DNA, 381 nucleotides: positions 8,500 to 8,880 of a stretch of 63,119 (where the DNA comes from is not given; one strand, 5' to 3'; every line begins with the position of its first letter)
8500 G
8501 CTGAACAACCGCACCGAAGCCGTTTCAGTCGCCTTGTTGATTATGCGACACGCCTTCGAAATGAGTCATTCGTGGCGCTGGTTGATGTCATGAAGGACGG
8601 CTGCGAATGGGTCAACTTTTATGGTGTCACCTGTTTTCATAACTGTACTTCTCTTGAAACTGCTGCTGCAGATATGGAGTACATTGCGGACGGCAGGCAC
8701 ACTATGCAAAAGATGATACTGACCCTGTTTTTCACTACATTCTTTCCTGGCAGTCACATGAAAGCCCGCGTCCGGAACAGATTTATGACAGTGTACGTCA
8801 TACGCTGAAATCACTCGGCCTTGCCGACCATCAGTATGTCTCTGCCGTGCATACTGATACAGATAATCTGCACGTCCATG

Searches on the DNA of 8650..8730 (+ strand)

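Call 64: search_dna_similar(query=window:8650-8730:+, collection=plasmids, mode=near, max_rows=6)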
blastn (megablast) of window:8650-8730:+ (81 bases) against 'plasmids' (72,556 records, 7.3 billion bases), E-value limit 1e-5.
Records with a match: 340; places in all: 343; records where one place covers at least 80% of the query: 340.
Best place of each record, by identity: 95-99% 1; 90-95% 339.
By first word of the organism name: Escherichia 240; Salmonella 45; Shigella 27; Klebsiella 24; Citrobacter 2; Enterobacter 1; uncultured 1.
By predicted mobility (MOB-suite, as given by PLSDB): conjugative 334; mobilizable 6.
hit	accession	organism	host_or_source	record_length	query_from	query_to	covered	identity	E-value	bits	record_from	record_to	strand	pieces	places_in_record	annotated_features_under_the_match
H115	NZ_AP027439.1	Escherichia coli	Sus scrofa,cell culture,feces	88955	1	81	100%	95.1%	3e-27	126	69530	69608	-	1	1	none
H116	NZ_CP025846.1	Escherichia coli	Homo sapiens,stool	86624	1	81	100%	93.8%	1e-25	121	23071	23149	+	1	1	nikB: IncI1-type relaxase NikB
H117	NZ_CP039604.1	Salmonella enterica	Homo sapiens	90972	1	81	100%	93.8%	1e-25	121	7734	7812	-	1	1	nikB: IncI1-type relaxase NikB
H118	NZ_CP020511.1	Escherichia coli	Homo sapiens,abdominal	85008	1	81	100%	93.8%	1e-25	121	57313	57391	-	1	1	nikB: IncI1-type relaxase NikB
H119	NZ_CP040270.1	Escherichia coli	Bivalve mollusk,Whole organism,marine ...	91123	1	81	100%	93.8%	1e-25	121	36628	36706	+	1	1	nikB: IncI1-type relaxase NikB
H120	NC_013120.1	Escherichia coli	-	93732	1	81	100%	93.8%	1e-25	121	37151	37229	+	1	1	nikB: IncI1-type relaxase NikB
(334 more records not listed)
